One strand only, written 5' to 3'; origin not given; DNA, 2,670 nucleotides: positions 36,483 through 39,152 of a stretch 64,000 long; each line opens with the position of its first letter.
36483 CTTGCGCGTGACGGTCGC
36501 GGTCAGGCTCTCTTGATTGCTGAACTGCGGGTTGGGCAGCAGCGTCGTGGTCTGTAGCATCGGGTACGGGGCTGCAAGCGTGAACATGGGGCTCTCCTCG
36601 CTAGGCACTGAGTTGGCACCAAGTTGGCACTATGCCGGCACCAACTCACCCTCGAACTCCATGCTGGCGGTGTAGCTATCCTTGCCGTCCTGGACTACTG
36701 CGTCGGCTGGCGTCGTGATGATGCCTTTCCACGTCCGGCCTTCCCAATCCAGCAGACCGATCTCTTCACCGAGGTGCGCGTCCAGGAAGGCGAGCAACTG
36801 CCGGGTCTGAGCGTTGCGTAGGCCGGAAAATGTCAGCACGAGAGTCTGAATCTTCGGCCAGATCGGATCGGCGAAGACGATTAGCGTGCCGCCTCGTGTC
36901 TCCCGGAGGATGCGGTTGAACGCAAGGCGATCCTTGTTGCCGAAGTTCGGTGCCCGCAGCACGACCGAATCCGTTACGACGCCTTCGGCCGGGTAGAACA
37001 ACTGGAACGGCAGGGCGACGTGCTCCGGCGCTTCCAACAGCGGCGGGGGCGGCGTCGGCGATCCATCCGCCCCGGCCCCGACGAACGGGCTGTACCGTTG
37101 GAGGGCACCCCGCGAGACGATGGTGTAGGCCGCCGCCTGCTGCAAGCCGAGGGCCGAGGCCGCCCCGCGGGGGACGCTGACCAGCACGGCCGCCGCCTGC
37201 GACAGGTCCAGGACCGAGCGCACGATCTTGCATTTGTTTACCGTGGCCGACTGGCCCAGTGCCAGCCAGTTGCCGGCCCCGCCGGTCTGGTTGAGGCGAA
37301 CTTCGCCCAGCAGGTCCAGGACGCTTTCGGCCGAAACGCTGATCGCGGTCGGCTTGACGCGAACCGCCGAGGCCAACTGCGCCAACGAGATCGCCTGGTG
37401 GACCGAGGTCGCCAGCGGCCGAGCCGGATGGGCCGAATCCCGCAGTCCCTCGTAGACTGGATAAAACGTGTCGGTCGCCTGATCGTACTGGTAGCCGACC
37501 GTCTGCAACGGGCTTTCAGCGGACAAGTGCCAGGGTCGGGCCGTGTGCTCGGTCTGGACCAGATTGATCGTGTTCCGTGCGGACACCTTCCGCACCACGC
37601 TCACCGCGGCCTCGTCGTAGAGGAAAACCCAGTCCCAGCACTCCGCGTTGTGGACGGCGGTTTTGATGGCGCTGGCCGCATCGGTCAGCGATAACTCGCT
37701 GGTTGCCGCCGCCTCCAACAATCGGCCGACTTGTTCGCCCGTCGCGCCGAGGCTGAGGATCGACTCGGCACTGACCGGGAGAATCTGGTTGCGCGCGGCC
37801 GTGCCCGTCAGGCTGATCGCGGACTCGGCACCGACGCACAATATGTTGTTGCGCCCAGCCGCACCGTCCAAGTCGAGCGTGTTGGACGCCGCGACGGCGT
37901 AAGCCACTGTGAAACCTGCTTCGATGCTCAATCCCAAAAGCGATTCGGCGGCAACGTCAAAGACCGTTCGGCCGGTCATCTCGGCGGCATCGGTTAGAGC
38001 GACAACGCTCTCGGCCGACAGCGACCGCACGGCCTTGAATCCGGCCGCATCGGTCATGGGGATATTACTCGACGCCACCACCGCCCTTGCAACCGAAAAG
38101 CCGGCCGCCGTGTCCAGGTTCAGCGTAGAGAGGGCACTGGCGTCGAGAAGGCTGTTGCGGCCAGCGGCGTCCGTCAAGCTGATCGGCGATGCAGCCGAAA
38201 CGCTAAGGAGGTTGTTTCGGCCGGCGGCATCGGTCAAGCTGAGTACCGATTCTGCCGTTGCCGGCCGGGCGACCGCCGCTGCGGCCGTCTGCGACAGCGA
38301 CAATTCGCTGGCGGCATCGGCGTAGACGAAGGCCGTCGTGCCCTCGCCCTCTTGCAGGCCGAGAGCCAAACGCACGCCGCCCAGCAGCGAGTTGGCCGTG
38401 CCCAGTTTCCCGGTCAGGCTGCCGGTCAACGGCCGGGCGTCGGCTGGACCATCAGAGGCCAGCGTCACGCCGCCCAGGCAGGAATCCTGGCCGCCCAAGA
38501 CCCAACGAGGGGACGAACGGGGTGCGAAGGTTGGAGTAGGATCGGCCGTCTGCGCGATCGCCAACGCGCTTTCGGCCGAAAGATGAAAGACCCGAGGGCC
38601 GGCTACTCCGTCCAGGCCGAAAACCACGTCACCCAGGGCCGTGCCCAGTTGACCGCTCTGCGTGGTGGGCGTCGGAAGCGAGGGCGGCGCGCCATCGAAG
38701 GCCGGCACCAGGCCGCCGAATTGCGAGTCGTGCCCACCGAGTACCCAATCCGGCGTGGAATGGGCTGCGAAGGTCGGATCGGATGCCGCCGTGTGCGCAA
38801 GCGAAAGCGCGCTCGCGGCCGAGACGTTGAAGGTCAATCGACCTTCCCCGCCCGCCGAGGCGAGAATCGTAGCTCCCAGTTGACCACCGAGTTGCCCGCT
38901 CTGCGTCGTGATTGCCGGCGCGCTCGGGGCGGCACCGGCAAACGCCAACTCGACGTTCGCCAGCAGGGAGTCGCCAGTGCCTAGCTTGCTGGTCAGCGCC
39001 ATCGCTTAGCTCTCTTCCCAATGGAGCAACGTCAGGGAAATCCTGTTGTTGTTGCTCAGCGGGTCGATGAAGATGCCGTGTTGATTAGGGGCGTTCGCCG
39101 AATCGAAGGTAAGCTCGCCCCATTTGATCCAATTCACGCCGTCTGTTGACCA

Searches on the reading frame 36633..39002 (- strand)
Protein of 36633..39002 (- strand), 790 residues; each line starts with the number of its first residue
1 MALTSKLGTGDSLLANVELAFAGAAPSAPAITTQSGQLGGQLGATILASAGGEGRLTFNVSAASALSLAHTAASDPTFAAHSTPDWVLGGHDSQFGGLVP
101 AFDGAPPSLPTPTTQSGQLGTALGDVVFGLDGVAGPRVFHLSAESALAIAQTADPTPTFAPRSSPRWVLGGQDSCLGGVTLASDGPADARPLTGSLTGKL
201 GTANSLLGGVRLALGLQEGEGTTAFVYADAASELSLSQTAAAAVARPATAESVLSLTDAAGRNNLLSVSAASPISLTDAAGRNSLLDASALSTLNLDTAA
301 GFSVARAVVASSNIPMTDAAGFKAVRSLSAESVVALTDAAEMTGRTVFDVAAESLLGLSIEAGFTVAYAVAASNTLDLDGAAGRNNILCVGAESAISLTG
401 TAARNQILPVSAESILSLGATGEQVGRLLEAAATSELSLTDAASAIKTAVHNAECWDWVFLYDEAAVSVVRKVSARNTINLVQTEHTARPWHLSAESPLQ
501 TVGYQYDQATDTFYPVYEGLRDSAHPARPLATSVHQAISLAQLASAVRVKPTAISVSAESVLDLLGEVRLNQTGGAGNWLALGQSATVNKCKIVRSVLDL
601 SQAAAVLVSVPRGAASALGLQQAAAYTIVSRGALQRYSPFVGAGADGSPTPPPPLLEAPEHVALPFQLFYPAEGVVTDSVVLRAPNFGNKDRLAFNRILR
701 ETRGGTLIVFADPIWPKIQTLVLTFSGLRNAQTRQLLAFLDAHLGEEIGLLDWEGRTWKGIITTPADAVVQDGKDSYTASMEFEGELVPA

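Call 4: search_protein_families(library=pfam, proteins=[window:36633-39002:-], max_evalue=1)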
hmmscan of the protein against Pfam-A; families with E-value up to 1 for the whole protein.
window:36633-39002:- (790 aa): 0 families

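Call 5: search_protein_families(library=phrogs, proteins=[window:36633-39002:-], max_evalue=0.01)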
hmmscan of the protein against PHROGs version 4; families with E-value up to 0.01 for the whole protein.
window:36633-39002:- (790 aa): 0 families

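Call 34: search_solved_structures(query=window:36633-39002:-, max_evalue=1)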
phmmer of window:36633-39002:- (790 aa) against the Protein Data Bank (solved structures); distinct sequences matched with E-value up to 1: 0.

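Call 88: search_protein_families(library=ncbifam, proteins=[window:36633-39002:-], max_evalue=0.01)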
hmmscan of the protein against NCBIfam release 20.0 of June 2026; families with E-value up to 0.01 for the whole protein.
window:36633-39002:- (790 aa): 0 families
